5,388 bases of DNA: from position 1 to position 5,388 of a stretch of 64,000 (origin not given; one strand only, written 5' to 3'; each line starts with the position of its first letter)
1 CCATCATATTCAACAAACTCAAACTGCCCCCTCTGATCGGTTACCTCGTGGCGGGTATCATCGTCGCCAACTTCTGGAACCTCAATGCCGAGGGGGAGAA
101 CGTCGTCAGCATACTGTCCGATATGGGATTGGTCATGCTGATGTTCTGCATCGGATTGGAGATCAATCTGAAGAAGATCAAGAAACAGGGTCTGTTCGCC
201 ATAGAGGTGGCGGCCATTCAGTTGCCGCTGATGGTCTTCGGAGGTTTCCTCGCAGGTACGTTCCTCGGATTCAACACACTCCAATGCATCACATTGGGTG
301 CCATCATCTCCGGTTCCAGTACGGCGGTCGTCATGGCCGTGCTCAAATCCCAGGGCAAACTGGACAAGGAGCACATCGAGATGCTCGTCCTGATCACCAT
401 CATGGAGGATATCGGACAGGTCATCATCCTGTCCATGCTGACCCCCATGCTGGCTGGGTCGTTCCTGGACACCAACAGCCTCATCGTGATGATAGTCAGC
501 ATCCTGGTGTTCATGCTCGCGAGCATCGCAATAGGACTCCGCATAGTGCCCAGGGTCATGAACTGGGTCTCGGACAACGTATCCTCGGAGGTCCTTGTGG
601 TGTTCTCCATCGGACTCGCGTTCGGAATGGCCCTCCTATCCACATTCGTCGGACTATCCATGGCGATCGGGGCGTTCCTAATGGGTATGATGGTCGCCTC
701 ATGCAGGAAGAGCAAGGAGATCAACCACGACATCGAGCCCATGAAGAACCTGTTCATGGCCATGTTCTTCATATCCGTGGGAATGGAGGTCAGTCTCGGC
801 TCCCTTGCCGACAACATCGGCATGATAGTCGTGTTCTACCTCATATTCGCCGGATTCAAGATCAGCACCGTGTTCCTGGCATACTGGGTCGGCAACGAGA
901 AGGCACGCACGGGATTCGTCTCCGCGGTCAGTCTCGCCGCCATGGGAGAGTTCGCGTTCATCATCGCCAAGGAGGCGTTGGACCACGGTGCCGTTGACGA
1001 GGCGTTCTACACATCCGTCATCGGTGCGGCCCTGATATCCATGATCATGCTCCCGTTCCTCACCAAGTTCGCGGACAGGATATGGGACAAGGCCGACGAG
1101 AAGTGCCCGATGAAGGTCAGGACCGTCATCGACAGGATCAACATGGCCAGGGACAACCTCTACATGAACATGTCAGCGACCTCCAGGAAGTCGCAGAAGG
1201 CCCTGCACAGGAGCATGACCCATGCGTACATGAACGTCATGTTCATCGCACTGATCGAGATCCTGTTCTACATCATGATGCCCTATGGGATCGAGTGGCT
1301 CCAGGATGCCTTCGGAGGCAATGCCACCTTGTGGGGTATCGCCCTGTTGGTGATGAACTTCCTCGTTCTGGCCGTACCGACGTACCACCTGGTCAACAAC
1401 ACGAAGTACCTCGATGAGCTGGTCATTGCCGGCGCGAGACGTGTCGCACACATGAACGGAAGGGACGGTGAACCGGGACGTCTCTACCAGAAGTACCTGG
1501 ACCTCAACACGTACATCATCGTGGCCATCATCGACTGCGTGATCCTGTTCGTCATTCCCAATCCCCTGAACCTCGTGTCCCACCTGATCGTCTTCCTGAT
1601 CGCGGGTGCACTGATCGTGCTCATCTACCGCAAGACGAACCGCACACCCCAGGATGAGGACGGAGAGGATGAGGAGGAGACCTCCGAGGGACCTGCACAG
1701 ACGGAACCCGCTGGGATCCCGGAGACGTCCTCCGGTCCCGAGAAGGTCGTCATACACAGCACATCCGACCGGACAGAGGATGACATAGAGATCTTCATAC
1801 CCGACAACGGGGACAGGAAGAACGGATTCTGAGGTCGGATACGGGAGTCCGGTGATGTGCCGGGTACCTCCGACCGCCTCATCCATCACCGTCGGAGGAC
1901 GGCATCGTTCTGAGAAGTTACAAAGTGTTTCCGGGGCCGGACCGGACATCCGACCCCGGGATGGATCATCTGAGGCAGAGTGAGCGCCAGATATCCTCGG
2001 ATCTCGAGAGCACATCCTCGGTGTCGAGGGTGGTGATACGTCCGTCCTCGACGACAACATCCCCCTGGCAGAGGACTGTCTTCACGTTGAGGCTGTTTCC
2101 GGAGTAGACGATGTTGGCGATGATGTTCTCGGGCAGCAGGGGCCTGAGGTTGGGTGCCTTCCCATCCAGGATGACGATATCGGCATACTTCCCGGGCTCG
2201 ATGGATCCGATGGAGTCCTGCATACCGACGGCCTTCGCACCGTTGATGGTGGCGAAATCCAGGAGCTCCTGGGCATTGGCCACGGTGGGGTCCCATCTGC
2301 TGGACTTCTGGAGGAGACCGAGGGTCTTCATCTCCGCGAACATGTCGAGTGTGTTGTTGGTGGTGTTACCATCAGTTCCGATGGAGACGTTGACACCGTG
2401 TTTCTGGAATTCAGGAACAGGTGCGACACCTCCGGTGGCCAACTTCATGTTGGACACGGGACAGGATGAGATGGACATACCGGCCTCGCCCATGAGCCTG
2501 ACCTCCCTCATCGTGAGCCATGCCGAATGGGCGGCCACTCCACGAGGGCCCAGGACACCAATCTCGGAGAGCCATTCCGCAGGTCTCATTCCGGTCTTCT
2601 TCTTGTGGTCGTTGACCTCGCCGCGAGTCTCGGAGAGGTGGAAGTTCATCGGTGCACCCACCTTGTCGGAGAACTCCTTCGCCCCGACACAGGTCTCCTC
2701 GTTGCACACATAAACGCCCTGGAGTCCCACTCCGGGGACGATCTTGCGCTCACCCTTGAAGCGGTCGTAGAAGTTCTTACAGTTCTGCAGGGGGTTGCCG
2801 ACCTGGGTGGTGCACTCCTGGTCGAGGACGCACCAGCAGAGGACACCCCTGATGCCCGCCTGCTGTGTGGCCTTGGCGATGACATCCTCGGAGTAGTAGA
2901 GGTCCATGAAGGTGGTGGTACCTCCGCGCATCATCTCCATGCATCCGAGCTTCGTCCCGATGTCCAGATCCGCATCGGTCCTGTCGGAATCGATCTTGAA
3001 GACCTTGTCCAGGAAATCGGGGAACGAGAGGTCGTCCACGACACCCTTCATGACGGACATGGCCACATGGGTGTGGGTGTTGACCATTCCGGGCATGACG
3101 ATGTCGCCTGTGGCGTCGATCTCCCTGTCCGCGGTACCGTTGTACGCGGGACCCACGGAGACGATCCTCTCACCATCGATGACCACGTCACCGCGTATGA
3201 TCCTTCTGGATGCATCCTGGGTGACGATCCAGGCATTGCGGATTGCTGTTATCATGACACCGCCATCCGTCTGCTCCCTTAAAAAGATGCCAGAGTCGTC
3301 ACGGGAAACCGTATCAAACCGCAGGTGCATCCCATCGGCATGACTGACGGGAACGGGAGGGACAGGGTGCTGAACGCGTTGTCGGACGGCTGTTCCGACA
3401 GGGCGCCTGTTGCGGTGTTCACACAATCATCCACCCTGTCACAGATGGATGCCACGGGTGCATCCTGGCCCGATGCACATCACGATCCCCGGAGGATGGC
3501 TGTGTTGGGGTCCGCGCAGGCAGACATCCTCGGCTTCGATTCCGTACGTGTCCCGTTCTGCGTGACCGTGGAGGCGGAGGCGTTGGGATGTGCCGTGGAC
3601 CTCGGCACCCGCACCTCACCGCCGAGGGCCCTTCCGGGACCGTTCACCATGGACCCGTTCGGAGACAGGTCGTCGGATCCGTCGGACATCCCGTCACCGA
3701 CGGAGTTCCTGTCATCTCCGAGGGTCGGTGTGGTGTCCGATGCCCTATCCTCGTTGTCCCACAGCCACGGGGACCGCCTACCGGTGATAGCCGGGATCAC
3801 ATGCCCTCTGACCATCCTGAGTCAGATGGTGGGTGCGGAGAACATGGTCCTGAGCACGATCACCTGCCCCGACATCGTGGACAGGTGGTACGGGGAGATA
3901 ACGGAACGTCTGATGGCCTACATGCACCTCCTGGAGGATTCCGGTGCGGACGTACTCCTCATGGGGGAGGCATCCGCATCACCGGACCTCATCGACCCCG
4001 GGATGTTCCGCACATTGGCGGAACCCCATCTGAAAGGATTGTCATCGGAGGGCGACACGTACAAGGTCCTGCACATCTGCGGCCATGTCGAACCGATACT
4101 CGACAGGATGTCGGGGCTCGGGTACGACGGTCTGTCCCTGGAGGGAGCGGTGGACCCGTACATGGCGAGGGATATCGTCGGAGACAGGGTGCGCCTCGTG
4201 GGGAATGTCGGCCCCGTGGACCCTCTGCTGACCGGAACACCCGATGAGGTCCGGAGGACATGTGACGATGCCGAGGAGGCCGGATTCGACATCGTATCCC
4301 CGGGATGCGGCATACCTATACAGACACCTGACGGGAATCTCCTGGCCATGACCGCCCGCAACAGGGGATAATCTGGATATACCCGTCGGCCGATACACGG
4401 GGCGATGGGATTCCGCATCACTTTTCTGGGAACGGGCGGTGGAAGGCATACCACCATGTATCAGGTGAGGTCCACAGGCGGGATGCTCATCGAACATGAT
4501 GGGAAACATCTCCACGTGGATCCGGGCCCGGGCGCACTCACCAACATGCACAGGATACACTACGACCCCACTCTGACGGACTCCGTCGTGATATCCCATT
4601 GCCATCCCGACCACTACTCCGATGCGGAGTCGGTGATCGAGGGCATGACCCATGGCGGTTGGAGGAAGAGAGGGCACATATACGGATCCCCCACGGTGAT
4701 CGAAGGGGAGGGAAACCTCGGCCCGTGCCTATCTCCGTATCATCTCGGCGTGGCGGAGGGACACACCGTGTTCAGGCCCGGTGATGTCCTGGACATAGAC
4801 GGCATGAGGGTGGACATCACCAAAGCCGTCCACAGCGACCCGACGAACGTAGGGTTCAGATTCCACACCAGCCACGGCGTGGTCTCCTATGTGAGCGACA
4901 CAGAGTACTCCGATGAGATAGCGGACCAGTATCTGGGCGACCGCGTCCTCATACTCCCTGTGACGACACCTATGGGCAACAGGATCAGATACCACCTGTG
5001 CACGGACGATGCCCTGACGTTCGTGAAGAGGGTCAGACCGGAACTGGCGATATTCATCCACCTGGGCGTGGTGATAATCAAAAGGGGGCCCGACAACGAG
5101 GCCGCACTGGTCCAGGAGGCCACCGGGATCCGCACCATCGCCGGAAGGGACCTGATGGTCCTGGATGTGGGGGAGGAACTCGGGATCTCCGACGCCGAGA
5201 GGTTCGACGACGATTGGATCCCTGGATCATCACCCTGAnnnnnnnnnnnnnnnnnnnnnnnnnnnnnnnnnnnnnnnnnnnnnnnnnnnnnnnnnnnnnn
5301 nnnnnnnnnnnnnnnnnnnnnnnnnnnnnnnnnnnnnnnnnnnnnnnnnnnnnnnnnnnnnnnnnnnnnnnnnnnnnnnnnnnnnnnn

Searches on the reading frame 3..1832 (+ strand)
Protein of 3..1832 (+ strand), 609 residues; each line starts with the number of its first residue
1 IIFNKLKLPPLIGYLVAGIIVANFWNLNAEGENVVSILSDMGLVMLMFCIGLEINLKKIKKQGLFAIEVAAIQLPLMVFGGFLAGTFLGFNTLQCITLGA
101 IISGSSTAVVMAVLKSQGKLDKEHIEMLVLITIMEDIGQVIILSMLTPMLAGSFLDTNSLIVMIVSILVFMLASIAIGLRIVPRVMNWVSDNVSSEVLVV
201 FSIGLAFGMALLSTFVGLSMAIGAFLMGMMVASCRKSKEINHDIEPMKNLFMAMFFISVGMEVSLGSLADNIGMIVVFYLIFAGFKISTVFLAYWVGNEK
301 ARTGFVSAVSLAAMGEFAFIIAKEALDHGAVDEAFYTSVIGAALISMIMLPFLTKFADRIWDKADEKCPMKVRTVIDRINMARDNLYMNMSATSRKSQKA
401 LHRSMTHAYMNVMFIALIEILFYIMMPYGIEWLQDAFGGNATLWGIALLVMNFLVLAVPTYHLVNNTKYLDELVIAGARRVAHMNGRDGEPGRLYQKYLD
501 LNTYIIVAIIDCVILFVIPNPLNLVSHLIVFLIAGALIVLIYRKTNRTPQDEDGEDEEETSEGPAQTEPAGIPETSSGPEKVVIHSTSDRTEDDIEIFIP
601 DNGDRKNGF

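Call 61: search_protein_families(library=pfam, proteins=[window:3-1832:+])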
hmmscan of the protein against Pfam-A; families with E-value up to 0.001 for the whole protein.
window:3-1832:+ (609 aa): 2 families
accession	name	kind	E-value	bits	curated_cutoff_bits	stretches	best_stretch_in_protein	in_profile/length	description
PF00999.27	Na_H_Exchanger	-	5.6e-57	193.7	26.2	1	2-354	10-369/375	Sodium/hydrogen exchanger, transmembrane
PF03956.18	Lys_export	-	1.9e-05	24.7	23.8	1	13-94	2-81/190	Lysine exporter LysO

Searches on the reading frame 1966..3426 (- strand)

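Call 61: search_protein_families(library=pfam, proteins=[window:1966-3426:-])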
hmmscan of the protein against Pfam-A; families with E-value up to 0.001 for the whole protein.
window:1966-3426:- (486 aa): 2 families
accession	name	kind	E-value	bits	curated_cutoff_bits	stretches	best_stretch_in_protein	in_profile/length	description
PF01979.26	Amidohydro_1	-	1.4e-64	219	25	1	109-458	1-345/345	Amidohydrolase family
PF07969.17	Amidohydro_3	-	3.1e-22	80.1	29.7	1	293-458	306-471/472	Amidohydrolase family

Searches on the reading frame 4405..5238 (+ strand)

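Call 61: search_protein_families(library=pfam, proteins=[window:4405-5238:+])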
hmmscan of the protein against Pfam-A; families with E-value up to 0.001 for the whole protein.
window:4405-5238:+ (277 aa): 3 families
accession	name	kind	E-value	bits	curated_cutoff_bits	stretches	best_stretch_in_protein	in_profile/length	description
PF12706.13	Lactamase_B_2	-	4e-18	66.2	27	1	37-219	4-199/200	Beta-lactamase superfamily domain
PF13483.12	Lactamase_B_3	-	5.3e-09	36.7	24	1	28-219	11-160/160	Beta-lactamase superfamily domain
PF00753.33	Lactamase_B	-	0.00036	21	22.7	0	27-177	9-161/196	Metallo-beta-lactamase superfamily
